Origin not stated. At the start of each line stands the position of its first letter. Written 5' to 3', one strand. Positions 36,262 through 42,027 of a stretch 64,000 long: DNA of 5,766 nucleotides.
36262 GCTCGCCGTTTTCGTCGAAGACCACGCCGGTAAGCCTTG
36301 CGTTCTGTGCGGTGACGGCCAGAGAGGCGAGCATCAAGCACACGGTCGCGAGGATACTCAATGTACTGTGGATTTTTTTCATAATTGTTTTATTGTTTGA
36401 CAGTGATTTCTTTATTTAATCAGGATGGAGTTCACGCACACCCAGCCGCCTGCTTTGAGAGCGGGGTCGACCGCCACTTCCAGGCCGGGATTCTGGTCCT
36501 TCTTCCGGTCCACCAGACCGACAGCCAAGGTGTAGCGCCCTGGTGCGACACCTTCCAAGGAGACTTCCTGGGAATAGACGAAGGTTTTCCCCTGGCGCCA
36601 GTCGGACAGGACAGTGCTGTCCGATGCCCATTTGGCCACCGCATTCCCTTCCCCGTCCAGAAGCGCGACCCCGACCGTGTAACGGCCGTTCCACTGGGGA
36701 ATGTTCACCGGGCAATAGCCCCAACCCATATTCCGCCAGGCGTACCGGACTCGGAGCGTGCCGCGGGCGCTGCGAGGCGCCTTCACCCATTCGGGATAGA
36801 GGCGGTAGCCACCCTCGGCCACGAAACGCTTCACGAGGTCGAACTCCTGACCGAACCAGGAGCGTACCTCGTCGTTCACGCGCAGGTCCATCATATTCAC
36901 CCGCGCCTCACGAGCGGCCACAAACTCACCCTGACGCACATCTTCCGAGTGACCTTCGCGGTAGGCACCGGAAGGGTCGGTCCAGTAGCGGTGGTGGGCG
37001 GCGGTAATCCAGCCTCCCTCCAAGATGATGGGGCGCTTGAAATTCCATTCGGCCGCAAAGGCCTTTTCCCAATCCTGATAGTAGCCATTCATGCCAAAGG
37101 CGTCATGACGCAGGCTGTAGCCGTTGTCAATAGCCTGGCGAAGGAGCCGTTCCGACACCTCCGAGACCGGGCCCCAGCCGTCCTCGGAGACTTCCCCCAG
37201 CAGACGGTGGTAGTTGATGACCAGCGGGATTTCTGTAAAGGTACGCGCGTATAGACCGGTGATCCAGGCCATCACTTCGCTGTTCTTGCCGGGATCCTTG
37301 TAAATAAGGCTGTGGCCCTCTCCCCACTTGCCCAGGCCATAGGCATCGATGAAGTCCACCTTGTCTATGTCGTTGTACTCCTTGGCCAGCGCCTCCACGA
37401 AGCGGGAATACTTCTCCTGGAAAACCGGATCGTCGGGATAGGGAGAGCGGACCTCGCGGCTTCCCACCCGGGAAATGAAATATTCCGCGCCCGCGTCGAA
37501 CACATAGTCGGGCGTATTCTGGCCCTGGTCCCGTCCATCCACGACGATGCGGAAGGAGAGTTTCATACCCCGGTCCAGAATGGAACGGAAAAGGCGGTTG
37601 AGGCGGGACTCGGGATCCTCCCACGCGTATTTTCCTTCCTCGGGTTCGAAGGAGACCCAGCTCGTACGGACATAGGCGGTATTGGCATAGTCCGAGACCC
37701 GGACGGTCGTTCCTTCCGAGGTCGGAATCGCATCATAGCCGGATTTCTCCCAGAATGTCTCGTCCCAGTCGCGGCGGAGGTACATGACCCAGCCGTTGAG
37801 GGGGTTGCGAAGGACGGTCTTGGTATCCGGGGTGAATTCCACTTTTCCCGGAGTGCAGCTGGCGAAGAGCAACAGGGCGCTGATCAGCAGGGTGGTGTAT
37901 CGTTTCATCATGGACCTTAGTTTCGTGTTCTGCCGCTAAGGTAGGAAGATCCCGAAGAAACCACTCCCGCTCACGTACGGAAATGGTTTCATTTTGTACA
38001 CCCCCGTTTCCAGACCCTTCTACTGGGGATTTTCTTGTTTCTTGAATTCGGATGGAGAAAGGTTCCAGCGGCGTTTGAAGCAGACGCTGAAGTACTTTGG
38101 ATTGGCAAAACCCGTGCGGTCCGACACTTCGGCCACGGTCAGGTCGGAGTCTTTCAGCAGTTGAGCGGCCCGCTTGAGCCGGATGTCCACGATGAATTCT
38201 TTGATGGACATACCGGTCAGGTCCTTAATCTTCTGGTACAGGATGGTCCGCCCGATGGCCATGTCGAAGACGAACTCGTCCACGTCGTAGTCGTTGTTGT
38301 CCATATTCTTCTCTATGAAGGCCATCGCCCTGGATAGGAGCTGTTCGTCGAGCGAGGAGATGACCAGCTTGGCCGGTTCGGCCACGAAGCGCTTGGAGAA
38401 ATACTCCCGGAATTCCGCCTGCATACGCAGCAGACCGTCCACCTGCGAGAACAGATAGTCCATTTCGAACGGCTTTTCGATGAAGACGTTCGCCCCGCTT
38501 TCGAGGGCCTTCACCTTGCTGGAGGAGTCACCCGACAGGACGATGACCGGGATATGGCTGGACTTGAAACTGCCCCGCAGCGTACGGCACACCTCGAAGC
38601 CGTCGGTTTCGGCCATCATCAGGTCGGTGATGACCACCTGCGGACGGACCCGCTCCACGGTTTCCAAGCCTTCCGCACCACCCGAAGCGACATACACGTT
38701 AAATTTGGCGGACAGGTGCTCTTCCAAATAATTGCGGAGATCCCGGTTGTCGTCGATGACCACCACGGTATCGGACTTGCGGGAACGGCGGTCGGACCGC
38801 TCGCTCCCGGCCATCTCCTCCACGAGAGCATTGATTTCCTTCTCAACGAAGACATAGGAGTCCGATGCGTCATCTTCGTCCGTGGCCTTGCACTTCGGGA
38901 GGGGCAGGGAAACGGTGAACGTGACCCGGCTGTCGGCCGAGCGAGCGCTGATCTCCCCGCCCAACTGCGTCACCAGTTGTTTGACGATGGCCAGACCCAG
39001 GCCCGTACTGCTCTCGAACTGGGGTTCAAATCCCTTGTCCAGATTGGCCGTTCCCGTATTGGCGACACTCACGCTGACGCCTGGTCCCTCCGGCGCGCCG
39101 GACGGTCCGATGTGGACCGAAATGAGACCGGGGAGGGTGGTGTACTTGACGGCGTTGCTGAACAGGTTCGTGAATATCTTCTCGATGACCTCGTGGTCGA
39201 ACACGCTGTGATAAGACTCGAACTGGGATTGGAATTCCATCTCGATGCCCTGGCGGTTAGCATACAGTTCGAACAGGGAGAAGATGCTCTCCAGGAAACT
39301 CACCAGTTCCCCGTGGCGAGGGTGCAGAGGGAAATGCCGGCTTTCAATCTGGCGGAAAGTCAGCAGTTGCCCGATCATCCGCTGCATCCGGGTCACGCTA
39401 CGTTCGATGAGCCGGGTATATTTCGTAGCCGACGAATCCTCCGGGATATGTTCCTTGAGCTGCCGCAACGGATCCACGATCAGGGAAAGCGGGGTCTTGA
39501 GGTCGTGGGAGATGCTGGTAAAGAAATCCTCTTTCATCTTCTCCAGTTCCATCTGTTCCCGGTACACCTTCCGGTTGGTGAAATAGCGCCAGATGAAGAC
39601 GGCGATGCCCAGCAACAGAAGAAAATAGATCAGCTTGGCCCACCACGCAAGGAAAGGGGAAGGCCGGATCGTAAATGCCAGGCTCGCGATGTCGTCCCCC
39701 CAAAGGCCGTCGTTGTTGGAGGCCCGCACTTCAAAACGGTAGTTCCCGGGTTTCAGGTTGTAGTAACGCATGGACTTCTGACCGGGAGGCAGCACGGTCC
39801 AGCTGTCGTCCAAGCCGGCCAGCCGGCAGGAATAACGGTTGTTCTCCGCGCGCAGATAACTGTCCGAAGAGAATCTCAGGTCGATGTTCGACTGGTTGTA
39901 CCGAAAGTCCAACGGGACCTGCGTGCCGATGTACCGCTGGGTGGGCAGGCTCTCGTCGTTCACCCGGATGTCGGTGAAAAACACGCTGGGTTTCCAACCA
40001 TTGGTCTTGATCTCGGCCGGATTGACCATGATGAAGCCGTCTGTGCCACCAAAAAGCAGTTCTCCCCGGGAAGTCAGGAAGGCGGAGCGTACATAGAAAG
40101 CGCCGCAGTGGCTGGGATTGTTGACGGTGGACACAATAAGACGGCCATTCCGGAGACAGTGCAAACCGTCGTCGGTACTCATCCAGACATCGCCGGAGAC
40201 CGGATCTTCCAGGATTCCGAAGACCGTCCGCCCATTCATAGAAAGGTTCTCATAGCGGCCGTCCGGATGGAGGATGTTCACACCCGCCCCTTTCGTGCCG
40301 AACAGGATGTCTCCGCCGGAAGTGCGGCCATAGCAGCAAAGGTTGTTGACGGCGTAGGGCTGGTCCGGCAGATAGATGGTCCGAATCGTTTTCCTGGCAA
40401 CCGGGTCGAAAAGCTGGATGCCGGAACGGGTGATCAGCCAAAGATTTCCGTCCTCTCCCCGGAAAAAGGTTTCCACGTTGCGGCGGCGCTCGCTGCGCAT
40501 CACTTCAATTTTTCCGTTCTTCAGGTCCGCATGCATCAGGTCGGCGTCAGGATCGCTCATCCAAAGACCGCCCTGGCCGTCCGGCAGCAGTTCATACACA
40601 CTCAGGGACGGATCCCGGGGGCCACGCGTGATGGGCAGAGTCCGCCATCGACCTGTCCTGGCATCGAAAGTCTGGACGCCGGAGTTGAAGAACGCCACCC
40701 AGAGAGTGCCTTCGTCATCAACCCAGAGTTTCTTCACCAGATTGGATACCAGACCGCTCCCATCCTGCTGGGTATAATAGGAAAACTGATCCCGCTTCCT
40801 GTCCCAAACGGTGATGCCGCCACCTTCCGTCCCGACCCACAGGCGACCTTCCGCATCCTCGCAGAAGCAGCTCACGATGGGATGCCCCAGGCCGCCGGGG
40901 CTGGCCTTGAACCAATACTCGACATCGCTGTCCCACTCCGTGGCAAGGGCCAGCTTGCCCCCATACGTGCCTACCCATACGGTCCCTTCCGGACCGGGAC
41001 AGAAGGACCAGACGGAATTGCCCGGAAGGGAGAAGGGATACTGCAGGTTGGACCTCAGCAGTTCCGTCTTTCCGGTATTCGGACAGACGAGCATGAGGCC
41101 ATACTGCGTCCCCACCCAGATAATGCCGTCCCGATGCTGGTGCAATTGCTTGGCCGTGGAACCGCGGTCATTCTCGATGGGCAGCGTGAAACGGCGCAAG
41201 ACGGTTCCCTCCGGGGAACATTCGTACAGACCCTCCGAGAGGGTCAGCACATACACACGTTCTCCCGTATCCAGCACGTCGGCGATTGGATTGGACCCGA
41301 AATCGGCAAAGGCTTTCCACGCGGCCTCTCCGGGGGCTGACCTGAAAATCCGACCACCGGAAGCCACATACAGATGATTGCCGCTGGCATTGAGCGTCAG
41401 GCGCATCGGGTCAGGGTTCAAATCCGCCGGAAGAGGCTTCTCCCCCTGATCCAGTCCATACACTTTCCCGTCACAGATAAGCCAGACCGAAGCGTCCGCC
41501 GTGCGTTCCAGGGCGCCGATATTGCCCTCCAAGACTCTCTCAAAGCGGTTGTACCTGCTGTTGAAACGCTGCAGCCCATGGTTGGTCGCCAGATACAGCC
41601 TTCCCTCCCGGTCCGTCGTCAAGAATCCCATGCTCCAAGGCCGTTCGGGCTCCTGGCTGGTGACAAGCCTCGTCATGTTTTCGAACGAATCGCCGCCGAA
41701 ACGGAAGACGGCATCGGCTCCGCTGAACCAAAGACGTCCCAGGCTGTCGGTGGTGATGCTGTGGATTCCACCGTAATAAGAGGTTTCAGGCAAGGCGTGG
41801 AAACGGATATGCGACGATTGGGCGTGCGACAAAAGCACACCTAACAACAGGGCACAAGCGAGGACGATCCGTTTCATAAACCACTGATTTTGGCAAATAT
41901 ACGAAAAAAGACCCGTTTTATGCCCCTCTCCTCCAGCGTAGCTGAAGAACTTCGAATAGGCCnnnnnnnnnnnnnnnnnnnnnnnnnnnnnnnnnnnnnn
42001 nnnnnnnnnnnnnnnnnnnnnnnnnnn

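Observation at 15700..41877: PUL2: a locus of unknown substrate built around two DUF4832-like glycanases, possibly for a GlcA/Glc/Gal microbial exopolysaccharide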

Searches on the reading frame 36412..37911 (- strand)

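Call 3: search_protein_families(library=pfam, proteins=[window:36412-37911:-])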
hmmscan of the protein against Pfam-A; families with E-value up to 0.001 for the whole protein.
window:36412-37911:- (499 aa): 0 families

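Call 7: search_protein_families(library=pfam, proteins=[window:36412-37911:-], max_evalue=10)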
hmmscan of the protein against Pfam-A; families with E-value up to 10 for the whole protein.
window:36412-37911:- (499 aa): 1 family
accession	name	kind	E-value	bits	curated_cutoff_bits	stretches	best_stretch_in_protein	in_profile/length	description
PF02449.21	Glyco_hydro_42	-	0.022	14.5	21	1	83-184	32-128/376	Beta-galactosidase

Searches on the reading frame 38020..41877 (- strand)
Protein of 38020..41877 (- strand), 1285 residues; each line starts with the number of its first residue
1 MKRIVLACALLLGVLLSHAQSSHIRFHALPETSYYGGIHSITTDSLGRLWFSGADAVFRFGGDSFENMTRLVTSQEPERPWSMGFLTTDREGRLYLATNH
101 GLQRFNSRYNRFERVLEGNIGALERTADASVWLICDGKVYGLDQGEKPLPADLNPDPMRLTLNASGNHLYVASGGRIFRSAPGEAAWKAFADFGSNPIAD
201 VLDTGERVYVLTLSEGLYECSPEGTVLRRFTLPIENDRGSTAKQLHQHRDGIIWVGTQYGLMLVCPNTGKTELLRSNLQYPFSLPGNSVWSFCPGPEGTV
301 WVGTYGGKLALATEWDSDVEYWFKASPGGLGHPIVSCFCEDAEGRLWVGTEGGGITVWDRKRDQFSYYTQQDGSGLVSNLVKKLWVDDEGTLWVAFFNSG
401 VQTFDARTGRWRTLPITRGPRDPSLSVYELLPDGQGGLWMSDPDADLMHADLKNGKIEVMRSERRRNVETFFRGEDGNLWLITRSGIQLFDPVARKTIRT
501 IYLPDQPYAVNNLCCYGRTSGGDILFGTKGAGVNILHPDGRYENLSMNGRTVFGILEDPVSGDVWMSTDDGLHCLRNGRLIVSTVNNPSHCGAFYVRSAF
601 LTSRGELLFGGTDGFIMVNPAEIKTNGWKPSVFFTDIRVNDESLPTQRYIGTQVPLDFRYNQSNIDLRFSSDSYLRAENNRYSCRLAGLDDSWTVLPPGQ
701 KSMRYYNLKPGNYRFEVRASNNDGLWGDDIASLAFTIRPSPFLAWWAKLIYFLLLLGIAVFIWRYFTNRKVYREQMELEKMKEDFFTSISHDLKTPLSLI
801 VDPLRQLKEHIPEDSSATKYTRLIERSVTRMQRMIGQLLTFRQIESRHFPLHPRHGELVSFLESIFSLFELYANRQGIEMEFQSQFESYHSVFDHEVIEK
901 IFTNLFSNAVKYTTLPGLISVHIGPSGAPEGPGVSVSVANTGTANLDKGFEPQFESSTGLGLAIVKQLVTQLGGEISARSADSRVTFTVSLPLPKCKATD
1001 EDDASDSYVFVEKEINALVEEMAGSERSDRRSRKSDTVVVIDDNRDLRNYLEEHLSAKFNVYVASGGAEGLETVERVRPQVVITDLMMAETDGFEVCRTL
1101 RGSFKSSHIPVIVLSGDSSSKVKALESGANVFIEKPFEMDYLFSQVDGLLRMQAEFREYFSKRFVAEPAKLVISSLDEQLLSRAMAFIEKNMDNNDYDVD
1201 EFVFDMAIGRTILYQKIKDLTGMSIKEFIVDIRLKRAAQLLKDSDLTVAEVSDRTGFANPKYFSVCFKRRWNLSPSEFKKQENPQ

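Call 3: search_protein_families(library=pfam, proteins=[window:38020-41877:-])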
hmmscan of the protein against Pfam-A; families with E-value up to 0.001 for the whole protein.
window:38020-41877:- (1285 aa): 8 families
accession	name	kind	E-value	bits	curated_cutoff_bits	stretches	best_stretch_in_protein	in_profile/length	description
PF07494.17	Reg_prop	-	4.1e-23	78.9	20.4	2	330-352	2-24/24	Two component regulator propeller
PF00072.30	Response_reg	-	2.6e-20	73.1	30.2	1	1038-1146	1-110/111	Response regulator receiver domain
PF12833.13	HTH_18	-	1.4e-16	61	33.6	1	1208-1281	7-80/80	Helix-turn-helix domain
PF07495.19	Y_Y_Y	-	6.4e-15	55.2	26.6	1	674-737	2-64/65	Y_Y_Y domain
PF02518.31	HATPase_c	-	1.2e-14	55.1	26.4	1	896-994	4-110/111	Histidine kinase-, DNA gyrase B-, and HSP90-like ATPase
PF00512.31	HisKA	-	2.5e-11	43.9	26.9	1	781-846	1-65/66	His Kinase A (phospho-acceptor) domain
PF00165.29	HTH_AraC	-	8e-07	29.5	26.6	1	1241-1278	1-40/42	Bacterial regulatory helix-turn-helix proteins, AraC family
PF08450.18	SGL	-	0.00074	19.6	26.3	0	301-398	16-105/246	SMP-30/Gluconolactonase/LRE-like region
